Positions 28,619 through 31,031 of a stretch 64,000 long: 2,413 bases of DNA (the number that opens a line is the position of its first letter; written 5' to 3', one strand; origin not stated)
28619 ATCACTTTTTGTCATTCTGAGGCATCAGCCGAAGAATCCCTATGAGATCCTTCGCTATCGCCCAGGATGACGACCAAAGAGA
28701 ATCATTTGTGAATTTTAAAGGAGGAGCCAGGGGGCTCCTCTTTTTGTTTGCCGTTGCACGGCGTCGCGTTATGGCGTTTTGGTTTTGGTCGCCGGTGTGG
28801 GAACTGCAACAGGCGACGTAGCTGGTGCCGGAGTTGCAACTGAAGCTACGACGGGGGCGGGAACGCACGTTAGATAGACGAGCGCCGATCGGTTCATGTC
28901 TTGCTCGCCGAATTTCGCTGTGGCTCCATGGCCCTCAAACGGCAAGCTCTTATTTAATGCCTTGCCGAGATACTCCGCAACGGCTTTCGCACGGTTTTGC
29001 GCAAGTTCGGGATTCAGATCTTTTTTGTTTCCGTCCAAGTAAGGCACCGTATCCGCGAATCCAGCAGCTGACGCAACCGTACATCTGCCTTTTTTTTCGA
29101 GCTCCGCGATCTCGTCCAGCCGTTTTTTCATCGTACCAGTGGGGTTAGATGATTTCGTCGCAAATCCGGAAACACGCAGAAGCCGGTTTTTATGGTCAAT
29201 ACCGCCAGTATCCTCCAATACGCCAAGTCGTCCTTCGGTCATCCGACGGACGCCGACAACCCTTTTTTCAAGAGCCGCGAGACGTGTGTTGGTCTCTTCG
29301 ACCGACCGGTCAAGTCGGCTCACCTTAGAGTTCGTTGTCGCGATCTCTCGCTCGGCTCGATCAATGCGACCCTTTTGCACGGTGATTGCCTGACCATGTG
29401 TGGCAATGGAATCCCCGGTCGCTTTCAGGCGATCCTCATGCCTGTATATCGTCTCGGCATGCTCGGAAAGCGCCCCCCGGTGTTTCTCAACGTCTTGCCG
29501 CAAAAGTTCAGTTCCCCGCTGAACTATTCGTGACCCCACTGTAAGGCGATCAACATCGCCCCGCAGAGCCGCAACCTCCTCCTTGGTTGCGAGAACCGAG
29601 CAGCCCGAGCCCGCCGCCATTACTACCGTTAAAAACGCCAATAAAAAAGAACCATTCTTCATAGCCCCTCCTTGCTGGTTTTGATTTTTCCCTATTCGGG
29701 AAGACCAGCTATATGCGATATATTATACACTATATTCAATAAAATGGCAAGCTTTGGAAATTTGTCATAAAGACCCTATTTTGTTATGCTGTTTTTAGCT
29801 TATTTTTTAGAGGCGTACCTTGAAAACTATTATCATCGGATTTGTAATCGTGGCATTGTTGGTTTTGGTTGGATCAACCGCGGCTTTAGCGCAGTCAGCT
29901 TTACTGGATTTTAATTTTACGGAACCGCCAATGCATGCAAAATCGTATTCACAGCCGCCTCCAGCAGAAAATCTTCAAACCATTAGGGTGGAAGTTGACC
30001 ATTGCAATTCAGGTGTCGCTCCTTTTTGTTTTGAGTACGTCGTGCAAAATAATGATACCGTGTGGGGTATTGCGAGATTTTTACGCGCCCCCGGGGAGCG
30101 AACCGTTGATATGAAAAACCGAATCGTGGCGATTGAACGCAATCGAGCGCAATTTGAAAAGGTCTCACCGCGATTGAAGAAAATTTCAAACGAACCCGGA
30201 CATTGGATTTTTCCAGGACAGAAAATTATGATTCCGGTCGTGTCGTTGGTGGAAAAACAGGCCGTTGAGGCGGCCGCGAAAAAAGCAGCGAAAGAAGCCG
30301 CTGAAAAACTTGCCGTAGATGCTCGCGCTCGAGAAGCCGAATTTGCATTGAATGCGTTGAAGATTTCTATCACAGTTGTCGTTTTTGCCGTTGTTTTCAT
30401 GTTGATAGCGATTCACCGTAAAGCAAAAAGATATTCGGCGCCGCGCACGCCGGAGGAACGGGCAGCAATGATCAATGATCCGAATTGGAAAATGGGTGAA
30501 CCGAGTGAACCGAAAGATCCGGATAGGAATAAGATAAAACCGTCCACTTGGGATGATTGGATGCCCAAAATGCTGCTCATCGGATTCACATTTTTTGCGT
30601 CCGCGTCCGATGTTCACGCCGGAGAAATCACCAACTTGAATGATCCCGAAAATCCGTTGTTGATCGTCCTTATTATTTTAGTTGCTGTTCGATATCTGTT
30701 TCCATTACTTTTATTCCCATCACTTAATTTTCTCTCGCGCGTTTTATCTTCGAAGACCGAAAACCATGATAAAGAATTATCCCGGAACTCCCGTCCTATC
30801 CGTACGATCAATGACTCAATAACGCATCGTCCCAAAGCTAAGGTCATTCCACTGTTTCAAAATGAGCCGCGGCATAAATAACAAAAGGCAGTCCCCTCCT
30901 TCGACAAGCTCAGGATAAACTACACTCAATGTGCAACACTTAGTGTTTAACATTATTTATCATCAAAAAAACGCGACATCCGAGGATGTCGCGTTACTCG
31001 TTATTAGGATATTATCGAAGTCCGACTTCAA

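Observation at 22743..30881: Cluster of giant charged, tail-anchored and LysM-bearing envelope proteins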

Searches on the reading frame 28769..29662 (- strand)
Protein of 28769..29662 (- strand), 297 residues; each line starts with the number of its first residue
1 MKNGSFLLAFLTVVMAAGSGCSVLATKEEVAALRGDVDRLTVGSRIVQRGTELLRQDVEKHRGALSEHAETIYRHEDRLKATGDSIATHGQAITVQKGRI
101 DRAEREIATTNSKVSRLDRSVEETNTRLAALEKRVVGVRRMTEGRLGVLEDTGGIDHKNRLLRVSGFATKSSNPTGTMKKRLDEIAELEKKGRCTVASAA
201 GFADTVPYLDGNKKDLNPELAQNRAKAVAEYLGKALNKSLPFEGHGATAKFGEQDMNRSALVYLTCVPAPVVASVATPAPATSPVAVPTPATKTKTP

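Call 3: search_protein_families(library=pfam, proteins=[window:28769-29662:-], max_evalue=1)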
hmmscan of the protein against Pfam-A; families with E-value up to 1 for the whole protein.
window:28769-29662:- (297 aa): 17 families
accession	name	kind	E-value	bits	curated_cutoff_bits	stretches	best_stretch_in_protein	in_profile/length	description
PF00691.25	OmpA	-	0.0016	19.1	27.2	1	167-234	2-66/98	OmpA family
PF16526.10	CLZ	-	0.0069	17.2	26.7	1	89-149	4-68/71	C-terminal leucine zipper domain of cyclic nucleotide-gated channels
PF09486.15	HrpB7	-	0.022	15.6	29.7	1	97-133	99-135/157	Bacterial type III secretion protein (HrpB7)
PF01519.22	DUF16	-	0.031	15.2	40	1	72-133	36-97/104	Protein of unknown function DUF16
PF21252.2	Glyco_hydro_109_C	-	0.051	13.3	27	0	66-114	46-96/187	Glycosyl hydrolase 109, C-terminal domain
PF15456.11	Uds1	-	0.074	13.7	28.8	1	58-140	26-110/123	Up-regulated During Septation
PF16331.10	TolA_bind_tri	-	0.075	13.6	30.1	0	76-127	3-54/76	TolA binding protein trimerisation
PF06818.20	Fez1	-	0.091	13.7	34.4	1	60-135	35-110/199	Fez1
PF00038.26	Filament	-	0.1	12.6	40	0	55-142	176-261/313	Intermediate filament protein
PF10174.14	Cast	-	0.1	11.3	29.1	1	52-140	341-429/766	RIM-binding protein of the cytomatrix active zone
PF19111.5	DUF5798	-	0.18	12.5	27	0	111-142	28-59/89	Family of unknown function (DUF5798)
PF13166.12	AAA_13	-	0.19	10.8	36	1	54-131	395-470/713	AAA domain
PF00261.25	Tropomyosin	-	0.23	11.3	38.6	1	81-134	38-70/242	Tropomyosin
PF20270.3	CATRA-C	-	0.26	12.4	24.6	1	55-136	24-104/137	CASPASE and TPR Repeat-Associated C-terminal domain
PF08614.16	ATG16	-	0.43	11.2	33.7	1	53-131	78-156/200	Autophagy protein 16 (ATG16)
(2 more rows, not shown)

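Call 4: search_protein_families(library=ncbifam, proteins=[window:28769-29662:-], max_evalue=1)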
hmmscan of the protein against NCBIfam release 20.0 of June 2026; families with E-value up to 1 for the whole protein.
window:28769-29662:- (297 aa): 23 families
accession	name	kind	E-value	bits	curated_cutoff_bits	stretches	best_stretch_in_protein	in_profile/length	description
TIGR02168.1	SMC_prok_B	equivalog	0.00012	20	567.35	1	29-138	827-936/1181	chromosome segregation protein SMC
NF045487.1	ASRP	equivalog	0.00022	20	300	1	52-135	309-392/593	archaea-specific SMC-related protein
NF053611.1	YiaD_Gzip_OmpA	equivalog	0.00027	20.7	175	1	167-234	106-168/206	YiaD family glycine zipper/OmpA-like lipoprotein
NF002572.0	PRK02224.1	equivalog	0.00048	18.5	1087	1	27-195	292-455/888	DNA double-strand break repair ATPase Rad50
NF009344.0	PRK12705.1-1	equivalog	0.00052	18.7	831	1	28-143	92-204/572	hypothetical protein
TIGR03350.1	type_VI_ompA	equivalog_domain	0.0011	19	139.8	1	174-249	41-116/137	type VI secretion system protein TssL, long form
NF006542.0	PRK09039.1-1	equivalog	0.0015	17.6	388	1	26-133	51-151/627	peptidoglycan -binding protein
TIGR02169.1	SMC_prok_A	equivalog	0.0021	15.8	729.4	1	26-137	673-784/1165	chromosome segregation protein SMC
NF047515.1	SpiroCoCo_C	equivalog_domain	0.0023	17.1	125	1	65-162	57-154/313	SpiroCoCo family coiled-coil protein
TIGR03789.1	pdsO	hypoth_equivalog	0.0025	17.5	152.2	1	102-234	85-205/243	sortase-associated OmpA-like protein PdsO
NF006548.1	PRK09041.1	equivalog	0.0066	15.7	277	1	91-228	105-230/287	flagellar motor protein MotB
NF053612.1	anchor_PA1041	equivalog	0.0067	16.4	250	1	167-234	135-197/236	PA1041 family peptidoglycan-binding anchor lipoprotein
NF033930.1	pneumo_PspA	exception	0.011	14.4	850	1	89-293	183-390/659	pneumococcal surface protein A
NF051443.1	NheC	equivalog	0.046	13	420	1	28-121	180-272/352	non-hemolytic enterotoxin subunit C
NF038350.1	taxis_HmpF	equivalog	0.055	11.8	200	1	65-133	220-529/553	pilus motility taxis protein HmpF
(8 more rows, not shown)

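Call 17: search_protein_families(library=phrogs, proteins=[window:28769-29662:-], max_evalue=0.1)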
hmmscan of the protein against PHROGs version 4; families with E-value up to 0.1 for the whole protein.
window:28769-29662:- (297 aa): 14 families
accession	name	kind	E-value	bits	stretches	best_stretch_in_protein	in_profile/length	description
phrog_1219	-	tail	0.00027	21.7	1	64-139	69-144/233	tail needle protein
phrog_21158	-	unknown function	0.0022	18.4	1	155-256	153-252/308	-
phrog_21066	-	unknown function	0.0036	18.2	1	69-135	98-164/228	-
phrog_17426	-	tail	0.0038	17.4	1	74-204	332-431/492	adhesin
phrog_2757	-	unknown function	0.004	18.4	0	31-82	5-52/96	-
phrog_28908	-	unknown function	0.0062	16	1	54-142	459-547/742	-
phrog_739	-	lysis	0.011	16.9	0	86-134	15-63/122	Rz-like spanin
phrog_10546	-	unknown function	0.019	16.2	1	37-152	15-129/186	-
phrog_1009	-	unknown function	0.023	15.8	0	52-80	72-100/103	-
phrog_1193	-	other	0.026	15.5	0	83-117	12-46/76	hemolysin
phrog_2801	-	unknown function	0.058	12.7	1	62-145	399-479/735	-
phrog_2990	-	unknown function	0.088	14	0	54-115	38-99/133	-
phrog_4619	-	unknown function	0.091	12.7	0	66-136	100-170/556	-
phrog_167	-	tail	0.098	11.3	1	87-198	200-275/1555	tail length tape measure protein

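Call 23: search_solved_structures(query=window:28769-29662:-, max_evalue=1, show_alignments=1)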
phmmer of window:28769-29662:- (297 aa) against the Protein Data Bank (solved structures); distinct sequences matched with E-value up to 1: 9.
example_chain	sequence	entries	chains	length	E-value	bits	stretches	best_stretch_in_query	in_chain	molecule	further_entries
4lin_A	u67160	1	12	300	0.03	17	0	27-134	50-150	Tail needle protein gp26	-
2poh_A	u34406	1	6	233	0.14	14.8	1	25-141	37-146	Head completion protein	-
4zkp_A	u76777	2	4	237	0.14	14.8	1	25-141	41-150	Tail needle protein gp26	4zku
3c9i_A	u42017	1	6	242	0.15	14.7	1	26-141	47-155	Tail needle protein gp26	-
4zxq_A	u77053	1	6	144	0.28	13.8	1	24-132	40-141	Tail needle protein gp26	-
9rgz_A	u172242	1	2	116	0.29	13.8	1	44-142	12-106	sc-apCC3-CW-2NTT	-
6gaj_A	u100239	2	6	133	0.81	12.3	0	83-137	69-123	Outer capsid protein sigma-1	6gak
8hqp_A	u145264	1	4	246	0.86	12.2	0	210-272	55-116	AbHheG_m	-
8h8y_A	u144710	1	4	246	0.87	12.2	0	210-272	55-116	alpha/beta hydrolase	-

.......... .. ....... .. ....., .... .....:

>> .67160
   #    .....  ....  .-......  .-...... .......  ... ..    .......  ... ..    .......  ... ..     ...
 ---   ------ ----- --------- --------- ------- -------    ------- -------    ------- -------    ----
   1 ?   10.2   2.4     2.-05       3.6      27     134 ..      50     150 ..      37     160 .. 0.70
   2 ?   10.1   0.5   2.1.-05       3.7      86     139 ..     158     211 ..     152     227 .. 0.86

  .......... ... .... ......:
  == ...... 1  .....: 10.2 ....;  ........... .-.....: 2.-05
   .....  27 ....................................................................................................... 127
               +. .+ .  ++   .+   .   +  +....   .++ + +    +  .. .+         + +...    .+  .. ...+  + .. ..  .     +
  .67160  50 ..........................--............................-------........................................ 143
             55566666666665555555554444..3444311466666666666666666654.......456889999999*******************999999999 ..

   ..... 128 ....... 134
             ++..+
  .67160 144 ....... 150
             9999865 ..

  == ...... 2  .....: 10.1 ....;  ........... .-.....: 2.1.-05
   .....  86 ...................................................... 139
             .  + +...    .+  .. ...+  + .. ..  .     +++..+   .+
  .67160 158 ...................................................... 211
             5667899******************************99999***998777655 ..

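Call 82: search_protein_families(library=padloc, proteins=[window:28769-29662:-], max_evalue=0.01)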
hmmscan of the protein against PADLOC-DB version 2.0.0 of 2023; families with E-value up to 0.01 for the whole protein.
window:28769-29662:- (297 aa): 3 families
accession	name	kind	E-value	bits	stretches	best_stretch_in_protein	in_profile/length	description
PDLC00582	JetC3|JetC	-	0.0033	13.2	1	25-138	781-893/1472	DUF3584 domain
PDLC00580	JetC3|JetC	-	0.004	13.4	1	27-139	255-367/1068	DUF3584 domain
PDLC03868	LmuB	-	0.0064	12.8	1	26-132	330-434/1035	-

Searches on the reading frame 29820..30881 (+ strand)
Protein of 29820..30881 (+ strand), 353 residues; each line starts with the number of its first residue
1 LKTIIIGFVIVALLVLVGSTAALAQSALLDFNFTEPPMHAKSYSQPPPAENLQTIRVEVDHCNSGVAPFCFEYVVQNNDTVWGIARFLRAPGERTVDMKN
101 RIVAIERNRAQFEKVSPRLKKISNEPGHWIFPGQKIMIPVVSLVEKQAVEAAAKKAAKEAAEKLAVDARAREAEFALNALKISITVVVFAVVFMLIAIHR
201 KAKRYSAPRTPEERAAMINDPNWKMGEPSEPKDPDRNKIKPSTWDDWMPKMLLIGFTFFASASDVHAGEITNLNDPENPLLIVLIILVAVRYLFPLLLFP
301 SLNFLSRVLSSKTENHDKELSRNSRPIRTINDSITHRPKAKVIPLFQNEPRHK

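Call 3: search_protein_families(library=pfam, proteins=[window:29820-30881:+], max_evalue=1)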
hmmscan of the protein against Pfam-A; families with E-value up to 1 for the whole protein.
window:29820-30881:+ (353 aa): 1 family
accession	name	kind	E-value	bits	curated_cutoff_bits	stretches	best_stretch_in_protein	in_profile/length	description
PF01476.26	LysM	-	0.002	18.5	20.9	1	73-86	1-14/43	LysM domain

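Call 4: search_protein_families(library=ncbifam, proteins=[window:29820-30881:+], max_evalue=1)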
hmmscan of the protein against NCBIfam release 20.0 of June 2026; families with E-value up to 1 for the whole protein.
window:29820-30881:+ (353 aa): 4 families
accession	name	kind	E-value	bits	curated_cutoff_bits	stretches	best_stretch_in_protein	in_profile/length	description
NF010723.1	PRK14125.1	equivalog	0.0071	16.3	60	0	72-86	34-48/87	cell division suppressor protein YneA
TIGR02899.1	spore_safA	subfamily_domain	0.037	14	67.85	0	129-139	33-43/44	SafA/ExsA family spore coat assembly protein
NF004414.0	PRK05760.1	equivalog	0.045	13.9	129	1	175-199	76-100/128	F0F1 ATP synthase subunit I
NF050013.1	HpsJ_like_A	equivalog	0.24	11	140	1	146-197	159-210/217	HpsJ-like protein, cyanoexosortase A-associated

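Call 17: search_protein_families(library=phrogs, proteins=[window:29820-30881:+], max_evalue=0.1)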
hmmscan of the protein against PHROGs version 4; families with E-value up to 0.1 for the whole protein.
window:29820-30881:+ (353 aa): 0 families

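Call 82: search_protein_families(library=padloc, proteins=[window:29820-30881:+], max_evalue=0.01)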
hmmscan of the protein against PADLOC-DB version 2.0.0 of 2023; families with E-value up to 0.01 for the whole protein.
window:29820-30881:+ (353 aa): 0 families
